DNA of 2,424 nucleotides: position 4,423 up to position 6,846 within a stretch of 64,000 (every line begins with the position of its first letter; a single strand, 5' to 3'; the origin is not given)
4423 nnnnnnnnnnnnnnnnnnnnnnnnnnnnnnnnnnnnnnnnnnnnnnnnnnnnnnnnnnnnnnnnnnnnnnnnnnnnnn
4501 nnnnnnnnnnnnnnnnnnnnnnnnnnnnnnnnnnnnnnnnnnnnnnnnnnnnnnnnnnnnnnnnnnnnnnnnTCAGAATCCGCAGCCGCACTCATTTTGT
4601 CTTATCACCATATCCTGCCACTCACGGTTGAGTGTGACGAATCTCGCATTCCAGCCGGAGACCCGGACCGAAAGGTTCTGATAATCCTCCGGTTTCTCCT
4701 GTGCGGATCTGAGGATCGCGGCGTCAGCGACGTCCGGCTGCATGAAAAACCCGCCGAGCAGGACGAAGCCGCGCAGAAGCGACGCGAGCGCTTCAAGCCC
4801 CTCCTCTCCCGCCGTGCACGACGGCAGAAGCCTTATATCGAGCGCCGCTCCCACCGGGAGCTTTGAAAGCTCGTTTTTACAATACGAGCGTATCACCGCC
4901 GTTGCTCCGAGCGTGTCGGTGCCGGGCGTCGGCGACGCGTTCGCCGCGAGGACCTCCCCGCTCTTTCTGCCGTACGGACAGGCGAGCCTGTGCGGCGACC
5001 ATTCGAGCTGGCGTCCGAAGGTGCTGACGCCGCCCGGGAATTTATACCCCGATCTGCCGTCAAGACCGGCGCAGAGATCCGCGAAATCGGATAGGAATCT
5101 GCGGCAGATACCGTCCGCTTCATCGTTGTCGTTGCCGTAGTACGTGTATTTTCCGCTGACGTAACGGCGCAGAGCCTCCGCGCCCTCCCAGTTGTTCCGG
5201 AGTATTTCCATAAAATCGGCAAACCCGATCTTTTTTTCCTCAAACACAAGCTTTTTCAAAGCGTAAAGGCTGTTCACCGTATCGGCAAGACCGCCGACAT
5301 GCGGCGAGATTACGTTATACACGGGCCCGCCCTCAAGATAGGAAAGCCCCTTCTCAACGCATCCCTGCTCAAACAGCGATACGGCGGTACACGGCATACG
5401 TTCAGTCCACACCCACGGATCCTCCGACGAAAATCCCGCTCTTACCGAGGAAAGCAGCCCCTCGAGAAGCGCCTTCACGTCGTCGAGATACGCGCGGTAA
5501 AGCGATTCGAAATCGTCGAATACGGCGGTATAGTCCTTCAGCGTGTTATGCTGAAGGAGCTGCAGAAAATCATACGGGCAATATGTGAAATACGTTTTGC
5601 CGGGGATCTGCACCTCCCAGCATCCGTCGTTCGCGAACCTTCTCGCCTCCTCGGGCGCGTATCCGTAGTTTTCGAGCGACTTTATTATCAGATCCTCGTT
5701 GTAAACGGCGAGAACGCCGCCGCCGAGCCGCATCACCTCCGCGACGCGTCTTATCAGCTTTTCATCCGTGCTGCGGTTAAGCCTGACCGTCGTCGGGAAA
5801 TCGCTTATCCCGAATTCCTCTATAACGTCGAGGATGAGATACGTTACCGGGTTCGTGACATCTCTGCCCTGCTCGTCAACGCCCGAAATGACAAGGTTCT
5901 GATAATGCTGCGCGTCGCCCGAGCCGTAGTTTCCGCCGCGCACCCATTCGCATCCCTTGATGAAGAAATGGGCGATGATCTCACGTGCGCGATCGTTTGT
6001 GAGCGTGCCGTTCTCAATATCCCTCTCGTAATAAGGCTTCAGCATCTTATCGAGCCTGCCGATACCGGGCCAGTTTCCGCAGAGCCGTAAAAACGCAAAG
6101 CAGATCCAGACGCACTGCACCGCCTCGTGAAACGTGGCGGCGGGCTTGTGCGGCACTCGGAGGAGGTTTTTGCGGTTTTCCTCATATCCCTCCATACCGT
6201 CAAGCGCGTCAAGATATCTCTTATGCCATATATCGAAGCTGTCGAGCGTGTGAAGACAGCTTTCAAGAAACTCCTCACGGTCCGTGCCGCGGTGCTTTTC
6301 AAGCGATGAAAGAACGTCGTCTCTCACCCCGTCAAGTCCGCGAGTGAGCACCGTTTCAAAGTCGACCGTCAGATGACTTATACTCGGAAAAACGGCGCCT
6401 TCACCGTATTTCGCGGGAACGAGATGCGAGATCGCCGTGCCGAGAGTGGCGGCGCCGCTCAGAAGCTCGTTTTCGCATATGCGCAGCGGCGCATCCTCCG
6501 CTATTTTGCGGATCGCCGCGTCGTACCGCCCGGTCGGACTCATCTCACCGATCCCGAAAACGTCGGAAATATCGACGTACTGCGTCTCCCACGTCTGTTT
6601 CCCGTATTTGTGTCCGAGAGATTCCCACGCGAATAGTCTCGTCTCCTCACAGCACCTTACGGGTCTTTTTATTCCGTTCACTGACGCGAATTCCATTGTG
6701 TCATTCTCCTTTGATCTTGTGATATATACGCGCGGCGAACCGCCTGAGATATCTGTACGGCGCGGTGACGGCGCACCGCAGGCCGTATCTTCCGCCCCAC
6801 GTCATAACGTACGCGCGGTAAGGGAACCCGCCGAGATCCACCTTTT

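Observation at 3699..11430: Orphan short glycyl-radical enzyme and activase in a five-gene operon with a secreted GH-like lipoprotein, an S24-like protein and a Gfo/Idh/MocA oxidoreductase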

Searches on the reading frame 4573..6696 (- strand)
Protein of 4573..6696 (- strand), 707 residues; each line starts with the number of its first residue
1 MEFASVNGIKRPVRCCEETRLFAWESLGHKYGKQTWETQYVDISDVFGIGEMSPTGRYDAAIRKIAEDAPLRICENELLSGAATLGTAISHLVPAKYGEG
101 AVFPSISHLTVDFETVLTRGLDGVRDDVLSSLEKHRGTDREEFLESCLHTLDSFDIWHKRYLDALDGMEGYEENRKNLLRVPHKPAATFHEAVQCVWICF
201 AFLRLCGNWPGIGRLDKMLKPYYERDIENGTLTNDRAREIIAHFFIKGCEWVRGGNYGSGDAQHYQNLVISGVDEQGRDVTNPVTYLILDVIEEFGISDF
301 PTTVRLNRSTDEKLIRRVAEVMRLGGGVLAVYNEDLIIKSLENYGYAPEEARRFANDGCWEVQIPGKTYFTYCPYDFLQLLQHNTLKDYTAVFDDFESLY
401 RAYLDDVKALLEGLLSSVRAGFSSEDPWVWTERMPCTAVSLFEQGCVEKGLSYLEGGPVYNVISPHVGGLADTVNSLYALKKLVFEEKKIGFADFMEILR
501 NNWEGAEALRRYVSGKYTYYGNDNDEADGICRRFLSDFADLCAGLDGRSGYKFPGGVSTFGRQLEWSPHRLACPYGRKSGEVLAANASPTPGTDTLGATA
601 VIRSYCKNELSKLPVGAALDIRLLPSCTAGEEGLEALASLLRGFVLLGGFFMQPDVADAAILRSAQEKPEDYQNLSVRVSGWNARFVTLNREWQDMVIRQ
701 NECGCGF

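Call 3: search_protein_families(library=pfam, proteins=[window:4573-6696:-], max_evalue=0.01)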
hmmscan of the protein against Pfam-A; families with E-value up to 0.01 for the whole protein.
window:4573-6696:- (707 aa): 2 families
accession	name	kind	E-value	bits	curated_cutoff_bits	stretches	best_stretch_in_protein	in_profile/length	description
PF02901.20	PFL-like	-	4.1e-90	303.7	24.3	1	106-559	157-639/647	Pyruvate formate lyase-like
PF01228.26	Gly_radical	-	4.3e-18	66.2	22.2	1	584-687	2-106/106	Glycine radical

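Call 4: search_protein_families(library=ncbifam, proteins=[window:4573-6696:-], max_evalue=0.01)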
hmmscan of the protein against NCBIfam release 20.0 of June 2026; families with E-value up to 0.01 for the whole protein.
window:4573-6696:- (707 aa): 12 families
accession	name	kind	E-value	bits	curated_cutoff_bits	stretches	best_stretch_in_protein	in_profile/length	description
TIGR01774.1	PFL2-3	subfamily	2.1e-94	317.3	678.2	1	106-703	155-784/786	formate C-acetyltransferase/glycerol dehydratase family glycyl radical enzyme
NF043068.1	glycl_HYPD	equivalog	4.7e-78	263.1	1100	1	176-702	238-781/784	trans-4-hydroxy-L-proline dehydratase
NF007437.0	PRK09983.1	equivalog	8.5e-73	245.7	1109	1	107-701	155-761/765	formate C-acetyltransferase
NF048011.1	SfplDhtHpsGDes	equivalog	4.3e-72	243.6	1000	1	103-701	180-817/821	(2S)-3-sulfopropanediol dehydratase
NF048009.1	SfplDhtHpfGKleb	equivalog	3.7e-71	240.3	1000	1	103-702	179-821/824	(2S)-3-sulfopropanediol dehydratase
TIGR04394.1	choline_CutC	equivalog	2.4e-68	231.5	1050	1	179-699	246-782/789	choline trimethylamine-lyase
NF033718.1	indole_decarb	equivalog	8.9e-54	183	1100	1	113-702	221-865/868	indoleacetate decarboxylase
NF033715.1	glycyl_HPDL_Lrg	equivalog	4.3e-48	163.8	1150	2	393-702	575-898/901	4-hydroxyphenylacetate decarboxylase large subunit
TIGR01255.1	pyr_form_ly_1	equivalog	1.2e-22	80.3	994.2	2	512-699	543-737/744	formate C-acetyltransferase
NF038360.1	rad_fix_GrcA3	exception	6.5e-11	42.2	158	1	632-699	4-71/78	autonomous glycyl radical cofactor GrcA3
NF008341.1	PRK11127.1-1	equivalog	2e-08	34.1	145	1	655-699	29-73/80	autonomous glycyl radical cofactor GrcA2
TIGR04365.1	spare_glycyl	equivalog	5.1e-05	23.5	170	1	648-699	68-119/126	autonomous glycyl radical cofactor GrcA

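Call 7: search_solved_structures(query=window:4573-6696:-, max_evalue=0.00001, show_alignments=2)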
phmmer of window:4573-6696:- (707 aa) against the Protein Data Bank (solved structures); distinct sequences matched with E-value up to 0.00001: 35.
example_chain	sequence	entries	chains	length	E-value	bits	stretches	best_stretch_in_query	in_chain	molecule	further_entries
5i2a_A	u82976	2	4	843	1.6e-72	248.1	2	103-503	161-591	Diol-dehydratase | Diol dehydratase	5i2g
6vxc_A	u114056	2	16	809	2.6e-69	237.5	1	142-702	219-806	Trans-4-hydroxy-L-proline dehydratase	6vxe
1r8w_A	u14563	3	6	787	4.7e-68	233.4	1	103-702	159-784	glycerol dehydratase | B12-independent glycerol dehydratase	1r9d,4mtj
8id1_A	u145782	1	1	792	2.5e-67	231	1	175-700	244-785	Formate C-acetyltransferase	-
9rco_A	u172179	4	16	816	2.7e-64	220.9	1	102-702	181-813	Glycyl radical protein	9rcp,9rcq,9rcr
8yjo_A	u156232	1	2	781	7.9e-64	219.4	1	108-700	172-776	Probable dehydratase PflD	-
9f3w_A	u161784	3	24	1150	5.4e-63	216.6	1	117-700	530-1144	Choline trimethylamine-lyase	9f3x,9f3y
2f3o_A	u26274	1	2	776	1.1e-62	215.6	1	179-703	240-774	pyruvate formate-lyase 2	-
8id0_A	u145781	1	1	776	2.4e-61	211.2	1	183-700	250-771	formate C-acetyltransferase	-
5a0z_A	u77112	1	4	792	4.5e-58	200.4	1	117-700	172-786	CHOLINE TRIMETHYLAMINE LYASE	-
5a0u_A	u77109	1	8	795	4.6e-58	200.4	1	117-700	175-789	CHOLINE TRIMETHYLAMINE LYASE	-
5ymr_B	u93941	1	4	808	3.1e-57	197.6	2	103-371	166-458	Formate acetyltransferase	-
7vua_A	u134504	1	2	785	7e-57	196.4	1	175-700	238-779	HplG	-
8id7_A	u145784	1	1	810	6.9e-56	193.1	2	440-702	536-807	Probable dehydratase YbiW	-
8yjn_A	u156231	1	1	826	7.5e-56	193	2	440-702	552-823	Probable dehydratase YbiW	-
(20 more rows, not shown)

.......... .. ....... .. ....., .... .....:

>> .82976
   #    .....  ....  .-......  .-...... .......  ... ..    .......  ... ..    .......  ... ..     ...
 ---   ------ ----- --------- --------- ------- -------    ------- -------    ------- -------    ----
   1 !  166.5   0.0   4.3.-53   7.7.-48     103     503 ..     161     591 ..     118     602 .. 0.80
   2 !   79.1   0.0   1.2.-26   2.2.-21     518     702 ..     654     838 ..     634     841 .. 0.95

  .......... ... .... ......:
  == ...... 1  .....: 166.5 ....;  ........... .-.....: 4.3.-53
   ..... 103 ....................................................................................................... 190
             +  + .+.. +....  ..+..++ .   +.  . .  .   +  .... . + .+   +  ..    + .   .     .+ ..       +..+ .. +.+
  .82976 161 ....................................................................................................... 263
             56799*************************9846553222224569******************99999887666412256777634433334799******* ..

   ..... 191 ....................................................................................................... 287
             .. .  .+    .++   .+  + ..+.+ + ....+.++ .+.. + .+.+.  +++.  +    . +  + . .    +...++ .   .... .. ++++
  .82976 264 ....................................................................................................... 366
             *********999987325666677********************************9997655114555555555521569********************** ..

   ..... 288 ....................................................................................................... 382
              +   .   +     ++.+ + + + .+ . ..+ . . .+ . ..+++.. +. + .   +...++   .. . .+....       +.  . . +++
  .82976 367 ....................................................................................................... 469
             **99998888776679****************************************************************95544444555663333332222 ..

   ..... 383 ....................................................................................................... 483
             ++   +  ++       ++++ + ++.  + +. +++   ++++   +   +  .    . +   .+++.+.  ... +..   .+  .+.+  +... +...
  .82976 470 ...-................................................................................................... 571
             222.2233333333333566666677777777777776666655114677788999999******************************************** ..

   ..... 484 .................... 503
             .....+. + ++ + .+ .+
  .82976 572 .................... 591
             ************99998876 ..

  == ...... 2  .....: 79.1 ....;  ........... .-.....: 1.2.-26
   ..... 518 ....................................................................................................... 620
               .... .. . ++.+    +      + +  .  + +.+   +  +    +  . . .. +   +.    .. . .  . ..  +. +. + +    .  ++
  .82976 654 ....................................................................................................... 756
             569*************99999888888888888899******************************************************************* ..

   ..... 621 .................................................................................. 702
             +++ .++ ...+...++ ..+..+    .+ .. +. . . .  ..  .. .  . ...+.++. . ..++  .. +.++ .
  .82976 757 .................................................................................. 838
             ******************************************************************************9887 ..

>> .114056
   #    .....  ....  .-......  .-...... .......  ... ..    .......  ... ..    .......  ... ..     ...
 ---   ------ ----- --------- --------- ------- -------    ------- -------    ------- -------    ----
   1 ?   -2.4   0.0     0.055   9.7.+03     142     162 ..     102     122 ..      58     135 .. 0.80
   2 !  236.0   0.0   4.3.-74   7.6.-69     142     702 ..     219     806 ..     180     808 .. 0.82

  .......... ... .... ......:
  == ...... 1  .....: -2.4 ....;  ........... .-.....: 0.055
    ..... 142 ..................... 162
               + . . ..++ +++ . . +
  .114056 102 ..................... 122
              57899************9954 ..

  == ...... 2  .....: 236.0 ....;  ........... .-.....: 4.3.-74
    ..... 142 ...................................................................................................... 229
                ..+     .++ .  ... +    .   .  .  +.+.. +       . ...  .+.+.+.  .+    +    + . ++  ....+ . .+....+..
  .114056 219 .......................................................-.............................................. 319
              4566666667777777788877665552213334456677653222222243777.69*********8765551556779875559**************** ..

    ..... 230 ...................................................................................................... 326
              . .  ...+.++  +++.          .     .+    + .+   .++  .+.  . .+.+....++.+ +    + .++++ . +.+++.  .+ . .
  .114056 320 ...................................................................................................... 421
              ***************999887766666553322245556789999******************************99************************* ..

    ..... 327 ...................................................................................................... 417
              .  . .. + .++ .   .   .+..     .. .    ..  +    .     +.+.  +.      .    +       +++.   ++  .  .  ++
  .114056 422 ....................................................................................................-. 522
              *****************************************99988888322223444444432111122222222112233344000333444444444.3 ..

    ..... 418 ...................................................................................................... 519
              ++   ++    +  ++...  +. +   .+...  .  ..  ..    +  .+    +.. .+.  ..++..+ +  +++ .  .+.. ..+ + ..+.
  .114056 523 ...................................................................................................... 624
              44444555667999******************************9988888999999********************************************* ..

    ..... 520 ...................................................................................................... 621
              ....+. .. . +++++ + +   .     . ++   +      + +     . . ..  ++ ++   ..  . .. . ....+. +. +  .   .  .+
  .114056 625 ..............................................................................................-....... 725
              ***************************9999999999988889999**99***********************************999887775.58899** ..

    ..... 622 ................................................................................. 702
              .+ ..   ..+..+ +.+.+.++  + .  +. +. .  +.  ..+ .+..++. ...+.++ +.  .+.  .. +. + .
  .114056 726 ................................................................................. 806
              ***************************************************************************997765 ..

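Call 8: find_homologous_proteins(query=window:4573-6696:-, max_evalue=1e-20)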
Query window:4573-6696:- (707 aa): 2285 proteins with E <= 1e-20 among 8000 candidates; the best 120 are listed.
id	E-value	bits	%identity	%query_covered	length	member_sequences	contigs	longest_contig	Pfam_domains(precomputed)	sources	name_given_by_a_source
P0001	0.0e+0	1643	98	100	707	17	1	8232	PF02901.21,PF01228.27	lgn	-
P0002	0.0e+0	1238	74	100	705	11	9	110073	PF02901.21,PF01228.27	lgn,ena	-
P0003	0.0e+0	1235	74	100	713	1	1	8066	PF02901.21,PF01228.27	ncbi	-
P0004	0.0e+0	1208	72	100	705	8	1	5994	PF02901.21,PF01228.27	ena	-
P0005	0.0e+0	1206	72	100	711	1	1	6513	PF02901.21,PF01228.27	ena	-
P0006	0.0e+0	1188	71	99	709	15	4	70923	PF02901.21,PF01228.27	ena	-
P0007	0.0e+0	1187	72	100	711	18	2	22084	PF02901.21,PF01228.27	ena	-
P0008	0.0e+0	1181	71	99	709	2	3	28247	PF02901.21,PF01228.27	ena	-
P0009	0.0e+0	1179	70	100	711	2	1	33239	PF02901.21,PF01228.27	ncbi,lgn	-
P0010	0.0e+0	1178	71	100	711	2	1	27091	PF02901.21,PF01228.27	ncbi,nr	ncbi:MAG: hypothetical protein IJU57_06095 [Clostridia bacterium]|nr:hypothetical protein [Clostridi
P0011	0.0e+0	1177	71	100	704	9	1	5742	PF02901.21,PF01228.27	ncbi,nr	ncbi:MAG: hypothetical protein IIZ35_01980 [Clostridia bacterium]|nr:hypothetical protein [Clostridi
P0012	0.0e+0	1175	71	100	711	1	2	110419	PF02901.21,PF01228.27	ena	-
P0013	0.0e+0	1164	70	99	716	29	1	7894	PF02901.21,PF01228.27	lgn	-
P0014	0.0e+0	1162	71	100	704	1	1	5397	PF02901.21,PF01228.27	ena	-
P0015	0.0e+0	1161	70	100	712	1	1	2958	PF02901.21,PF01228.27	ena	-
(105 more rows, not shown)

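Call 9: find_related_loci(query=window:4573-6696:-, collection=genome_contigs, flank=10000)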
Query window:4573-6696:- (707 aa) in genome_contigs; peptide patterns used: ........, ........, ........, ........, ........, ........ (x = any residue, [..] = any of these).
598 stretches matched a pattern (row limit reached: there are more); 576 encode a relative of the query (tblastn E <= 1e-3); the best 80 are kept; 80 distinct loci.
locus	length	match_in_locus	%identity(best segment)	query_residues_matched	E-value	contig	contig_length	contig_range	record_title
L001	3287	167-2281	73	1-707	0e+0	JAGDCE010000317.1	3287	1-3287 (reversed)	MAG: Clostridia bacterium isolate RGIG10334 Yak_Rumen.Co__c6263230, whole genome shotgun sequence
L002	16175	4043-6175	70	1-707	0e+0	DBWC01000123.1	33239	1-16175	MAG TPA_asm: Clostridiales bacterium UBA1248 UBA1248_contig_207244, whole genome shotgun sequence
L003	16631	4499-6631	72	1-707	0e+0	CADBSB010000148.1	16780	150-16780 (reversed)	MAG: uncultured Ruminococcus sp. isolate RUG14256 genome assembly, contig: RUG14256_asm_148, whole genome shotgun sequen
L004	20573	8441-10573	71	1-707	0e+0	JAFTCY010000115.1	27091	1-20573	MAG: Clostridia bacterium isolate RGIG3705 Goat_Rumen.Co__c2399756, whole genome shotgun sequence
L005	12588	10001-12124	70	3-706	0e+0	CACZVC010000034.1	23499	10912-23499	MAG: uncultured Ruminococcus sp. isolate RUG12975 genome assembly, contig: RUG12975_asm_34, whole genome shotgun sequenc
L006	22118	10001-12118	69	1-703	0e+0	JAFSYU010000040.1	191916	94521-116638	MAG: Clostridia bacterium isolate RGIG3597 Goat_Rumen.Co__c2106605, whole genome shotgun sequence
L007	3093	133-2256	67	1-706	0e+0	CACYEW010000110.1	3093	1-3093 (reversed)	MAG: uncultured Ruminococcus sp. isolate RUG11869 genome assembly, contig: RUG11869_asm_110, whole genome shotgun sequen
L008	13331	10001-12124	67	1-706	0e+0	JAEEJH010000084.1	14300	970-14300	MAG: Clostridiales bacterium isolate Tb.RUG.165 k141_5592196_flag=0_multi=18.2447_len=14300, whole genome shotgun sequen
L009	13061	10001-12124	65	1-702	0e+0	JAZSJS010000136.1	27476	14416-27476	MAG: Eubacteriales bacterium isolate T1900044564_TS20190030.MAGScoT_cleanbin_000018 SGB_385_k141_1213368, whole genome s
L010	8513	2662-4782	63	1-702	0e+0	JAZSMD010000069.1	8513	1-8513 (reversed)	MAG: Eubacteriales bacterium isolate T1900044555_TS20190021.MAGScoT_cleanbin_000068 SGB_294_k141_1873942, whole genome s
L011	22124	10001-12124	65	1-702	0e+0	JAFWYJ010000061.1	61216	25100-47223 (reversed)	MAG: Clostridia bacterium isolate RGIG6183 Sheep_Rectum-1__c1087209, whole genome shotgun sequence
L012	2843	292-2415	63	1-702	0e+0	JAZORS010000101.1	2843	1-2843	MAG: Eubacteriales bacterium isolate T1900045552_YK20190246.MAGScoT_cleanbin_000036 SGB_7879_k141_3058649, whole genome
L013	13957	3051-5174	63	1-702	0e+0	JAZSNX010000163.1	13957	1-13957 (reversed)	MAG: Eubacteriales bacterium isolate T1900044549_TS20190015.MAGScoT_cleanbin_000105 SGB_201_k141_2240649, whole genome s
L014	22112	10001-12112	64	1-702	0e+0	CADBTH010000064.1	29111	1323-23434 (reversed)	MAG: uncultured Ruminococcus sp. isolate RUG14272 genome assembly, contig: RUG14272_asm_64, whole genome shotgun sequenc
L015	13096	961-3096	63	1-702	0e+0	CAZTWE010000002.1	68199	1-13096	MAG TPA_asm: uncultured Ruminococcus sp. isolate SRP315200_co1_337 genome assembly, contig: NODE_283_length_68199_cov_33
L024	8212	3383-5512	62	1-702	0e+0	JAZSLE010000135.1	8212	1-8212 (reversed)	MAG: Eubacteriales bacterium isolate T1900044558_TS20190024.MAGScoT_cleanbin_000051 SGB_338_k141_2434038, whole genome s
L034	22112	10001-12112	62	1-702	0e+0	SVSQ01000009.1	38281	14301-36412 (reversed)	MAG: Oscillospiraceae bacterium isolate SIG673 NODE_23196_length_38281_cov_1.918829, whole genome shotgun sequence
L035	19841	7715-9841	62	1-702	0e+0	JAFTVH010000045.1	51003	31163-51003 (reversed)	MAG: Lachnospiraceae bacterium isolate RGIG4182 Roe_deer_Colon-2__c103900, whole genome shotgun sequence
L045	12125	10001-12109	61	1-700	0e+0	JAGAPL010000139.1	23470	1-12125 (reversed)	MAG: Clostridia bacterium isolate RGIG8654 Water_deer_Cecum.Co__c1374251, whole genome shotgun sequence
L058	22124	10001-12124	62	1-702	0e+0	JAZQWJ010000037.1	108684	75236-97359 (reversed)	MAG: Eubacteriales bacterium isolate T1900045166_TC20190160.MAGScoT_cleanbin_000014 SGB_5142_k141_568557, whole genome s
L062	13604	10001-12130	59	1-707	0e+0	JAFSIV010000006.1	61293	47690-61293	MAG: Clostridia bacterium isolate RGIG3182 Goat_Rectum.Co__c1450743, whole genome shotgun sequence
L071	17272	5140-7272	61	1-705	0e+0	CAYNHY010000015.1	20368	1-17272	MAG TPA_asm: uncultured Ruminococcus sp. isolate SRP350583_co2_302 genome assembly, contig: NODE_3725_length_20368_cov_1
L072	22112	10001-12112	61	1-700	0e+0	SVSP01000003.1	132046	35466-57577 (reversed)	MAG: Oscillospiraceae bacterium isolate SIG672 NODE_2907_length_132046_cov_2.283697, whole genome shotgun sequence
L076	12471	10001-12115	59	1-700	0e+0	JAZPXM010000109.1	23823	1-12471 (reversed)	MAG: Acutalibacteraceae bacterium isolate T1900044652_TS20190118.MAGScoT_cleanbin_000005 SGB_1431_k141_828452, whole gen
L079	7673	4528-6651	61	1-702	0e+0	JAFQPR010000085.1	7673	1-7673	MAG: Clostridia bacterium isolate RGIG2037 Goat_Colon-1__c663866, whole genome shotgun sequence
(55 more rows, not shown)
